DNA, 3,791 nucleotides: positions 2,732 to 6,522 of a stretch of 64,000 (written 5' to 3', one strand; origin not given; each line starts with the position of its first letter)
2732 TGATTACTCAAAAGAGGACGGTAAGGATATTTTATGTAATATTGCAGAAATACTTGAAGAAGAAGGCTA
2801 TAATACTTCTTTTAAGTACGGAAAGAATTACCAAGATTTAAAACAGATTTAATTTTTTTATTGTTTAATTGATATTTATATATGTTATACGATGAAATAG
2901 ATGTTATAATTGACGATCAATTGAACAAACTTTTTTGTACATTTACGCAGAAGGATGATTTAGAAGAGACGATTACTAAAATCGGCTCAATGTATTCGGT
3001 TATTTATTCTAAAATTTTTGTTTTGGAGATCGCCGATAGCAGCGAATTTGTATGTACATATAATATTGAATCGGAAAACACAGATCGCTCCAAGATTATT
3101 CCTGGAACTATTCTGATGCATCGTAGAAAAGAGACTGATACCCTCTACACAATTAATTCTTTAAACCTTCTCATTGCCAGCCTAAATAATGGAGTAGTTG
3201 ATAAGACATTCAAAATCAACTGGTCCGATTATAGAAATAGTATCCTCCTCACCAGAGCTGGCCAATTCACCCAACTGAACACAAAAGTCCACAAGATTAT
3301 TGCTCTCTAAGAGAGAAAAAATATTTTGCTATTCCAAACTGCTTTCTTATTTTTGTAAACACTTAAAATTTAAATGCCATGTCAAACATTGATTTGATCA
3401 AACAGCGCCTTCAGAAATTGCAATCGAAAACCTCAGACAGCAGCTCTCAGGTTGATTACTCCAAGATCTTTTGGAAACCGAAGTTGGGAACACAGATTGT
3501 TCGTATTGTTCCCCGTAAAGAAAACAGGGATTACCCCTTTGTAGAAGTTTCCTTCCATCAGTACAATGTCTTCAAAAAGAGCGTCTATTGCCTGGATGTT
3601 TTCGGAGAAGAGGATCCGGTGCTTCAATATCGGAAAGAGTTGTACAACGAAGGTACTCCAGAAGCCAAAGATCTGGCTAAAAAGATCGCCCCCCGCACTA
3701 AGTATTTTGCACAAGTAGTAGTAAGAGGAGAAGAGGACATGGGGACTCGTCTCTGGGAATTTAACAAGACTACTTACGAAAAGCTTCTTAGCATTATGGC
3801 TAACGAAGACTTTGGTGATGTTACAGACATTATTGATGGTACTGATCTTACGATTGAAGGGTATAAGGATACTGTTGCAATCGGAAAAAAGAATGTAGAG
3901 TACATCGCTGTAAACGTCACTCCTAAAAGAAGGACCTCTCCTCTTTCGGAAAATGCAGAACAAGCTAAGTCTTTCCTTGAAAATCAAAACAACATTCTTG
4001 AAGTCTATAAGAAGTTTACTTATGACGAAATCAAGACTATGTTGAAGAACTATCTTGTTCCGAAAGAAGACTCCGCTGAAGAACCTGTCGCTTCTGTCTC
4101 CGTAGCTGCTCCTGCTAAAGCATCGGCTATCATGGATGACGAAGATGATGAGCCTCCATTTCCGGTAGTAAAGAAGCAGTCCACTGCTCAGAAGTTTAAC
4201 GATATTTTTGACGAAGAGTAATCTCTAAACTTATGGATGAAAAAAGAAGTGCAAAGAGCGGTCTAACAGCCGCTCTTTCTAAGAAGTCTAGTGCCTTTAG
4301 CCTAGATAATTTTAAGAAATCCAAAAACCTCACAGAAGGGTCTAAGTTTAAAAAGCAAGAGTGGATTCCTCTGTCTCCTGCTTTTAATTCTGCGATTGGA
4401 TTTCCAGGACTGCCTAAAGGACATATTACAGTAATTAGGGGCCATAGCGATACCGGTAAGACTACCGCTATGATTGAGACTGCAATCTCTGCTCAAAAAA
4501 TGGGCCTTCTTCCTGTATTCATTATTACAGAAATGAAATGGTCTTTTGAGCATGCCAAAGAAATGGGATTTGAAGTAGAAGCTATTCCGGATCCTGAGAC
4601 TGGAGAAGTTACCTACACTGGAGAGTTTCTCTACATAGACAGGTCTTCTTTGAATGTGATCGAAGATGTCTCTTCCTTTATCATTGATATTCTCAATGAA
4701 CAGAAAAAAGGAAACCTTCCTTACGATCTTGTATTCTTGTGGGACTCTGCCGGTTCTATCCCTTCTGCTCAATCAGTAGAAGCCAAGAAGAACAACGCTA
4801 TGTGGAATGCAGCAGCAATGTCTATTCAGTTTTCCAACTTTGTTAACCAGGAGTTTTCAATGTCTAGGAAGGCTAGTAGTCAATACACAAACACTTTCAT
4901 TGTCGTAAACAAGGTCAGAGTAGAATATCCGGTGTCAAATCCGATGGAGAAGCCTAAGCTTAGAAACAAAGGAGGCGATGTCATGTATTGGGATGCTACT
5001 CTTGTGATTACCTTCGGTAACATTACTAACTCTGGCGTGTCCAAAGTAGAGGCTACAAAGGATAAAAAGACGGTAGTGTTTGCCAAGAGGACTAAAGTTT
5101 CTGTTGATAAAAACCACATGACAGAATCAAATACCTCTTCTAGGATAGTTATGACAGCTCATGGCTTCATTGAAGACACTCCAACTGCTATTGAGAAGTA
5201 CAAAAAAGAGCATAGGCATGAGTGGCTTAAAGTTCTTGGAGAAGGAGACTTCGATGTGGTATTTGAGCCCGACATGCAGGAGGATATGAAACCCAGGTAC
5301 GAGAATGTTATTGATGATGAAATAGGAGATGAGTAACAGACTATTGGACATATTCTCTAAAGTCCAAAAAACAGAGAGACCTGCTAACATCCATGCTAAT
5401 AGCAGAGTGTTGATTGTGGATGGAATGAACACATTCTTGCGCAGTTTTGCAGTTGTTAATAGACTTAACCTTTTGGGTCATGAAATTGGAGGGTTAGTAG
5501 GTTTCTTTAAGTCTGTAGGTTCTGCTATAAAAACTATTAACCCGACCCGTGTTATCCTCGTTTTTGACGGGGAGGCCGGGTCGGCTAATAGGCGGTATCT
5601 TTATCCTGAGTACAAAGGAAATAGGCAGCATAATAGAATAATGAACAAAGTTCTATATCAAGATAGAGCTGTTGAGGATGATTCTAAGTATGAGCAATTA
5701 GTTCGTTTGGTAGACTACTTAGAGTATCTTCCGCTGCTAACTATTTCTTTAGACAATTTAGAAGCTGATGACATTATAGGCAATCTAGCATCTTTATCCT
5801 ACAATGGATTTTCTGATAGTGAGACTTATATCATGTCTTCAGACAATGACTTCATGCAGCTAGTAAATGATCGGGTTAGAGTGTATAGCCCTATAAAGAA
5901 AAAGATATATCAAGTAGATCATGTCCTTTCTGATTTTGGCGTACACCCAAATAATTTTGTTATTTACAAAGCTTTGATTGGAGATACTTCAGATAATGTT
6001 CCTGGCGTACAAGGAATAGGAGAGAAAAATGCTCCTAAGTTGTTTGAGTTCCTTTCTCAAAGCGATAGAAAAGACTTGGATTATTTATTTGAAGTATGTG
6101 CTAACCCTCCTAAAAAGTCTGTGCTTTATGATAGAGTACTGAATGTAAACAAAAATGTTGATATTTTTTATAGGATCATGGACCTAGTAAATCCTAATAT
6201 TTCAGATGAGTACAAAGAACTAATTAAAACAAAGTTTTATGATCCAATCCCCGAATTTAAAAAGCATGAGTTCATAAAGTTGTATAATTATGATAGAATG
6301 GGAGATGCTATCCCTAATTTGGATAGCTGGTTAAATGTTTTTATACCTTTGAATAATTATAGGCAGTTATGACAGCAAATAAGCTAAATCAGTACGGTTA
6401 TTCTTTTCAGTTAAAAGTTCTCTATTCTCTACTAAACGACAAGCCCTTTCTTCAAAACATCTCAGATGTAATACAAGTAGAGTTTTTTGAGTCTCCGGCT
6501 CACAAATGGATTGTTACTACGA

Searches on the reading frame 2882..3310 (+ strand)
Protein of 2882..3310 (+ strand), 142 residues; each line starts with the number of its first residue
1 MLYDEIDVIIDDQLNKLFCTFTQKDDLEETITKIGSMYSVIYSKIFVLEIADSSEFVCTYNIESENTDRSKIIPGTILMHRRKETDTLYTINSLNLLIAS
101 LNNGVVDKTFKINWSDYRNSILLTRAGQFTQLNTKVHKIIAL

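Call 3: search_protein_families(library=pfam, proteins=[window:2882-3310:+], max_evalue=1)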
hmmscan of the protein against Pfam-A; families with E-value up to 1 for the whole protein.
window:2882-3310:+ (142 aa): 2 families
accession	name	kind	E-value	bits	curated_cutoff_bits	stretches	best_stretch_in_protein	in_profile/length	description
PF20284.3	CTD8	-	0.0024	18.5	27.6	1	13-59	36-82/127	C-terminal domain 8 of the ABC-three component (ABC-3C) systems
PF06563.17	DUF1125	-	0.0081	17.1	28.3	1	5-57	13-59/66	Protein of unknown function (DUF1125)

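Call 4: search_protein_families(library=phrogs, proteins=[window:2882-3310:+], max_evalue=0.01)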
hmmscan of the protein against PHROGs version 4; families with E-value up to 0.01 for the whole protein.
window:2882-3310:+ (142 aa): 0 families

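Call 50: find_homologous_proteins(query=window:2882-3307:+, max_evalue=0.001)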
Query window:2882-3307:+ (142 aa): 1710 proteins with E <= 0.001 among 1715 candidates; the best 120 are listed.
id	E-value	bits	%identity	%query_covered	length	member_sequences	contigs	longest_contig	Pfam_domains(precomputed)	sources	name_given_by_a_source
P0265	2.1e-85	301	100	100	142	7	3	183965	-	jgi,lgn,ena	-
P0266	1.1e-75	270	88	100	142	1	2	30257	-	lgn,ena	-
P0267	1.3e-75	270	88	100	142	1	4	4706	-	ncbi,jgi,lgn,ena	jgi:hypothetical protein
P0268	1.7e-75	269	88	100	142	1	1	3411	-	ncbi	-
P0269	2.9e-75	269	87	100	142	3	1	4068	-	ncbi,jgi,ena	-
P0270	1.7e-74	266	85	100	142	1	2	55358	-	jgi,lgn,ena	jgi:hypothetical protein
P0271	1.1e-71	257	80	100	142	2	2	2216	-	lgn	-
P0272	1.6e-71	256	80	100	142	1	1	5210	-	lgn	-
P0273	5.9e-71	255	81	100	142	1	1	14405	-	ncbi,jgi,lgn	-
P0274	9.2e-70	251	79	100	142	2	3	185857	-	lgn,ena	-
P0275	1.2e-69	250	82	99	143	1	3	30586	-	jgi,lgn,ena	jgi:hypothetical protein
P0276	2.2e-68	246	76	100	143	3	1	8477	-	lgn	-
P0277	1.6e-66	240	75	100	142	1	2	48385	-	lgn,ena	-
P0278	4.3e-65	236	73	100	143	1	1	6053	-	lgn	-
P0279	8.1e-65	235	74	99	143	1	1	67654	-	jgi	jgi:hypothetical protein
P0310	2.8e-46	175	64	92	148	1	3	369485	-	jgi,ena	-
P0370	1.9e-42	162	53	96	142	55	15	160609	-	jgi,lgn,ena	jgi:hypothetical protein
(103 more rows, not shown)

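Call 53: search_protein_families(library=phrogs, alignment_id=A2, max_evalue=0.01)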
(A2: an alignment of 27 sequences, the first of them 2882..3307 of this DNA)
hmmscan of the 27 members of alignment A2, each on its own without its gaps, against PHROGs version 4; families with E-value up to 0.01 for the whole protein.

A. member 1, window:2882-3307:+ (142 aa): 0 families

B. families by the number of members that match (of 27 scanned): 2 families
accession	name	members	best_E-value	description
phrog_6147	-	3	9.1e-05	-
phrog_15192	-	1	0.0075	-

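Call 58: predict_structure(alignment_id=A2)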
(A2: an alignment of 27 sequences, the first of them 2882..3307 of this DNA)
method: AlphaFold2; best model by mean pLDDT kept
length: 142 residues; sequences in the alignment: 27
mean_pLDDT: 86.7   pTM: 0.77
mean pLDDT of the five models: 86.7, 85.6, 85.3, 84.7, 84.2
residues with pLDDT >= 90: 91; 70-90: 35; 50-70: 8; < 50: 8
segments of 3 or more residues with pLDDT < 50: 1-8
pLDDT, mean of each block of 10 residues (from residue 1): 46 77 95 90 92 94 75 89 92 93 90 94 92 95 88
secondary structure, 60 per line:
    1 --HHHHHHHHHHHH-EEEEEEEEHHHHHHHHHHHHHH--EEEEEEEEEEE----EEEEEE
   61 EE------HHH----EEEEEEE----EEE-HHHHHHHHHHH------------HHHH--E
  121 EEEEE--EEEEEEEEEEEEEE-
elements in order: H3-14 E16-23 H24-37 E40-50 E55-62 E76-82 E87-89 H91-101 H114-117 E120-125 E128-141

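Call 63: search_protein_families(library=ncbifam, proteins=[window:2882-3310:+], max_evalue=0.01)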
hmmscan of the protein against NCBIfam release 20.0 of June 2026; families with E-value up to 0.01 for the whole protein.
window:2882-3310:+ (142 aa): 0 families

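Call 69: search_solved_structures(query=A2, max_evalue=1)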
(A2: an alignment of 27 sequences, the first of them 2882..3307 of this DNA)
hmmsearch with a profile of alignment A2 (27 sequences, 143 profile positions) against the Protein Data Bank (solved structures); distinct sequences matched with E-value up to 1: 0.

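Call 73: fold_search(model_id=the predicted structure, library=viral)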
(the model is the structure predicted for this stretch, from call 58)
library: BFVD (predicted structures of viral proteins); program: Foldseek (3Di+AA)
matches with E <= 10: 886; with E <= 0.001: 1
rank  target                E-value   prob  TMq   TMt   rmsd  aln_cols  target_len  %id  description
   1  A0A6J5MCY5            1.4e-12  1.00  0.77  0.87   1.7       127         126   37  Uncharacterized protein [uncultured Caudovirales phage]
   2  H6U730                3.9e-02  0.54  0.31  0.19  10.7       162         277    9  NS2 [Infectious hypodermal and hematopoietic necrosis virus]
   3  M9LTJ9                2.0e-01  0.47  0.31  0.30  11.9       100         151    9  (no name in the UniProt tables at hand)
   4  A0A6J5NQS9            2.4e-01  0.77  0.28  0.53   4.9        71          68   10  Uncharacterized protein [uncultured Caudovirales phage]
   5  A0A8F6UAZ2            2.4e-01  0.30  0.29  0.09  10.7       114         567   12  (no name in the UniProt tables at hand)
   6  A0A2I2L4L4            2.5e-01  0.77  0.35  0.53   4.9        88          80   10  Uncharacterized protein [Orpheovirus IHUMI-LCC2]
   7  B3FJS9                3.0e-01  0.15  0.29  0.18  14.5       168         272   10  Uncharacterized protein [Pseudomonas phage 201phi2-1]
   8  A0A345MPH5            3.1e-01  0.30  0.26  0.21   5.1        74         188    9  (no name in the UniProt tables at hand)
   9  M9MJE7                3.3e-01  0.57  0.31  0.31   4.8        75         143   17  (no name in the UniProt tables at hand)
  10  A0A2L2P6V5            3.3e-01  0.41  0.27  0.08   5.6        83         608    7  (no name in the UniProt tables at hand)
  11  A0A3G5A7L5            3.5e-01  0.13  0.26  0.25  11.5       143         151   10  Uncharacterized protein [Hyperionvirus sp.]
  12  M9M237                3.7e-01  0.44  0.32  0.36   4.4        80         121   10  (no name in the UniProt tables at hand)
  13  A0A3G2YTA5            4.0e-01  0.30  0.32  0.30  11.0       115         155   10  (no name in the UniProt tables at hand)
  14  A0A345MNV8            4.0e-01  0.30  0.32  0.11  11.0       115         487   13  (no name in the UniProt tables at hand)
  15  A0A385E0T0            4.0e-01  0.28  0.28  0.21  10.8       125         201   15  (no name in the UniProt tables at hand)
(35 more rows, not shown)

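Call 80: find_encoding_contigs(protein=P0310, flank=6000, max_places=1)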
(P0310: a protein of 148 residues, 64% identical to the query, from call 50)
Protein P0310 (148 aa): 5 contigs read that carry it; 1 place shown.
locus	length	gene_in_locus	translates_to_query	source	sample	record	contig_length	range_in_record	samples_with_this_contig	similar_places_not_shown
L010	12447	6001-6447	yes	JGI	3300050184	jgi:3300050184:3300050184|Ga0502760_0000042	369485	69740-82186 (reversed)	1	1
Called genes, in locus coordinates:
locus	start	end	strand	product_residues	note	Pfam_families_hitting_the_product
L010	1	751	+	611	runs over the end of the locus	-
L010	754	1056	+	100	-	-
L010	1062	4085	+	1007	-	-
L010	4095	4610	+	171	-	-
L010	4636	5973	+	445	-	PF00476:DNA_pol_A (weak)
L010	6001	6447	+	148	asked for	-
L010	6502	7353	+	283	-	PF08804:gp32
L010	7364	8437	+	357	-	PF00154:RecA_N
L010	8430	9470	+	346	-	PF02739:5_3_exonuc_N, PF01367:5_3_exonuc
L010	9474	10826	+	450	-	PF13481:AAA_25 (weak), PF03796:DnaB_C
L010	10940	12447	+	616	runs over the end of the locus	PF02867:Ribonuc_red_lgC (faint)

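Call 81: find_encoding_contigs(protein=P0370, flank=6000, max_places=1)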
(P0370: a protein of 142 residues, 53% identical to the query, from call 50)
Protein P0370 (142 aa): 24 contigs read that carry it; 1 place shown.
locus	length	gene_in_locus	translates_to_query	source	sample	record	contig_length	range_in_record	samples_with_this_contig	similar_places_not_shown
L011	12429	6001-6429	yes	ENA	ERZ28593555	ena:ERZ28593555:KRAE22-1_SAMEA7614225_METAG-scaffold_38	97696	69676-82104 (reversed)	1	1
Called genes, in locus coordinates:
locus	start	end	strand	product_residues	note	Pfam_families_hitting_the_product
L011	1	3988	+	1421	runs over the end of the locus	PF01551:Peptidase_M23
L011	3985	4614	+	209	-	-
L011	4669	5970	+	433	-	PF00476:DNA_pol_A (faint)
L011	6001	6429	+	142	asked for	-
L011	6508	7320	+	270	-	-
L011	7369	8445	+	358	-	PF00154:RecA_N (weak)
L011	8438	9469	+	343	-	PF02739:5_3_exonuc_N, PF01367:5_3_exonuc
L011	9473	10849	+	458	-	PF03796:DnaB_C, PF13481:AAA_25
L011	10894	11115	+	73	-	-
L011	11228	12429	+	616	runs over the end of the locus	PF02867:Ribonuc_red_lgC (faint)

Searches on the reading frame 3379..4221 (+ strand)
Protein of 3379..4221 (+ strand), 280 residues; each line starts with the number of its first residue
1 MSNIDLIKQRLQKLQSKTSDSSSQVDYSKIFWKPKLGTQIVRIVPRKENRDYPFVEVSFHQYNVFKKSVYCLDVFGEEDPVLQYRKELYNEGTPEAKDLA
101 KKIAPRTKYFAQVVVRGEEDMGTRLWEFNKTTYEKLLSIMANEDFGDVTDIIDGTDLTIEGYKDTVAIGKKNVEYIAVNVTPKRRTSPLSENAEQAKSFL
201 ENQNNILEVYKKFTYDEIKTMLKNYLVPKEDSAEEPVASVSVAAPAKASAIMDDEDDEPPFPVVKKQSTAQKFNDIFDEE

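Call 3: search_protein_families(library=pfam, proteins=[window:3379-4221:+], max_evalue=1)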
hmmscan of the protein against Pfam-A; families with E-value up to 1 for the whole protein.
window:3379-4221:+ (280 aa): 6 families
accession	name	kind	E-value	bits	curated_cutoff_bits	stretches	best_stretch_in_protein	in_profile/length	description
PF08804.16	gp32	-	8.1e-18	65.6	26.8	1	37-217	3-196/208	gp32 DNA binding protein like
PF15372.11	DUF4600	-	0.041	14.6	27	0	178-226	15-63/128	Domain of unknown function (DUF4600)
PF22822.1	MrpR_N_CB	-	0.089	13.9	27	0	212-237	42-67/79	MrpR, N-terminal core-binding domain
PF20747.2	Caudo_bapla_N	-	0.1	12.9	26.7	1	149-198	57-105/138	Lactophage receptor-binding protein N-terminal shoulder domain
PF17410.7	Stevor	-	0.13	12.2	25.4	1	179-235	63-117/275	Subtelomeric Variable Open Reading frame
PF05424.16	Duffy_binding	-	0.69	10.4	25.5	1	131-176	60-100/186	Duffy binding domain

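Call 4: search_protein_families(library=phrogs, proteins=[window:3379-4221:+], max_evalue=0.01)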
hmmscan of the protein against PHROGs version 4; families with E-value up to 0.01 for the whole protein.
window:3379-4221:+ (280 aa): 2 families
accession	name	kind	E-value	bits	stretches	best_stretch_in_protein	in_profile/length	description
phrog_1192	-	DNA, RNA and nucleotide metabolism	2.4e-22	80.9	1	1-266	2-273/326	single strand DNA binding protein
phrog_224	-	DNA, RNA and nucleotide metabolism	2.3e-16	61.5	1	3-249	13-268/318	single strand DNA binding protein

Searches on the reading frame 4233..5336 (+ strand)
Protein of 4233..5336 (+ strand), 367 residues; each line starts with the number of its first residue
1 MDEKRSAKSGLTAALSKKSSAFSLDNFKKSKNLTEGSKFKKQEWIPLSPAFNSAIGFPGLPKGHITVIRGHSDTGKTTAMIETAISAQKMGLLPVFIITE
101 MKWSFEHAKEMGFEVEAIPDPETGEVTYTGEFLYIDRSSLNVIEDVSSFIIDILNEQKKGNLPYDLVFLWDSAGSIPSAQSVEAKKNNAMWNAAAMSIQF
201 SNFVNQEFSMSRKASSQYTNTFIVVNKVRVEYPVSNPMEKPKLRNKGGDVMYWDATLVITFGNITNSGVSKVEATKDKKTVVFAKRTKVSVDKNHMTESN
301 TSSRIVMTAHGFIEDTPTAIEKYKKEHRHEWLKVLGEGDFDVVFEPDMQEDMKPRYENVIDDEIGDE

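Call 3: search_protein_families(library=pfam, proteins=[window:4233-5336:+], max_evalue=1)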
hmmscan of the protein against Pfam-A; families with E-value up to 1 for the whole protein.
window:4233-5336:+ (367 aa): 3 families
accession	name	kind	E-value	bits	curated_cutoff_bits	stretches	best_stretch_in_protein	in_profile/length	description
PF00154.27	RecA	-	1e-09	38.7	27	1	48-128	37-119/262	recA bacterial DNA recombination protein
PF06745.19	ATPase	-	0.00063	19.6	26.6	1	58-119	14-78/231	KaiC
PF09602.15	PhaP_Bmeg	-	0.062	13.7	28.3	1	290-335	103-148/168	Polyhydroxyalkanoic acid inclusion protein (PhaP_Bmeg)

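Call 4: search_protein_families(library=phrogs, proteins=[window:4233-5336:+], max_evalue=0.01)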
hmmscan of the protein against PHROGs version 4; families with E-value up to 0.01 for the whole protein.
window:4233-5336:+ (367 aa): 3 families
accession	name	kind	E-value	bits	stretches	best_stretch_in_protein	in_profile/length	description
phrog_97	-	other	2.4e-20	74.2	1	7-231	8-225/506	UvsX-like recombinase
phrog_8337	-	DNA, RNA and nucleotide metabolism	5.2e-09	36.9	1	27-231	32-213/273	DNA repair protein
phrog_19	-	DNA, RNA and nucleotide metabolism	0.0015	18.5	1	50-102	341-392/621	DnaB-like replicative helicase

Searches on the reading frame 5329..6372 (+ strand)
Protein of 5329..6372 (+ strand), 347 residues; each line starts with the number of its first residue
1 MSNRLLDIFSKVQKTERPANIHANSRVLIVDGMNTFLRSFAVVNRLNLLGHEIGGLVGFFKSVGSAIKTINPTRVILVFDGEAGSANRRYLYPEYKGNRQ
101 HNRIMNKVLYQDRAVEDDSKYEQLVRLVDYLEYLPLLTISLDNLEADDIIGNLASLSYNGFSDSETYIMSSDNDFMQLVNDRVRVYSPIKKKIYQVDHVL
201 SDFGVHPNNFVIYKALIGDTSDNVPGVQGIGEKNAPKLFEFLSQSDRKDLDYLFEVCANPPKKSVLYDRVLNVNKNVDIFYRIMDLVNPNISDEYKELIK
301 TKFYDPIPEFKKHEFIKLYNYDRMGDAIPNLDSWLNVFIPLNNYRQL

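Call 3: search_protein_families(library=pfam, proteins=[window:5329-6372:+], max_evalue=1)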
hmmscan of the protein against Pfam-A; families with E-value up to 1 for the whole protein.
window:5329-6372:+ (347 aa): 2 families
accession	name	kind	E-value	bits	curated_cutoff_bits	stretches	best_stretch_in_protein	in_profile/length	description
PF02739.22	5_3_exonuc_N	-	1.7e-28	99.8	34.3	1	27-204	2-164/164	5'-3' exonuclease, N-terminal resolvase-like domain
PF01367.25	5_3_exonuc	-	3.9e-11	43.7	40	1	205-240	1-36/97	5'-3' exonuclease, C-terminal SAM fold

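Call 4: search_protein_families(library=phrogs, proteins=[window:5329-6372:+], max_evalue=0.01)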
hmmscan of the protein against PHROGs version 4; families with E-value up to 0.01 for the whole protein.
window:5329-6372:+ (347 aa): 2 families
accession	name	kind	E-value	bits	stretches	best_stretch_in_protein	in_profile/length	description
phrog_107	-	DNA, RNA and nucleotide metabolism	2.3e-39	136.9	1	24-243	118-324/542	exonuclease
phrog_32545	-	unknown function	1e-07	32.8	1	50-187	25-151/186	-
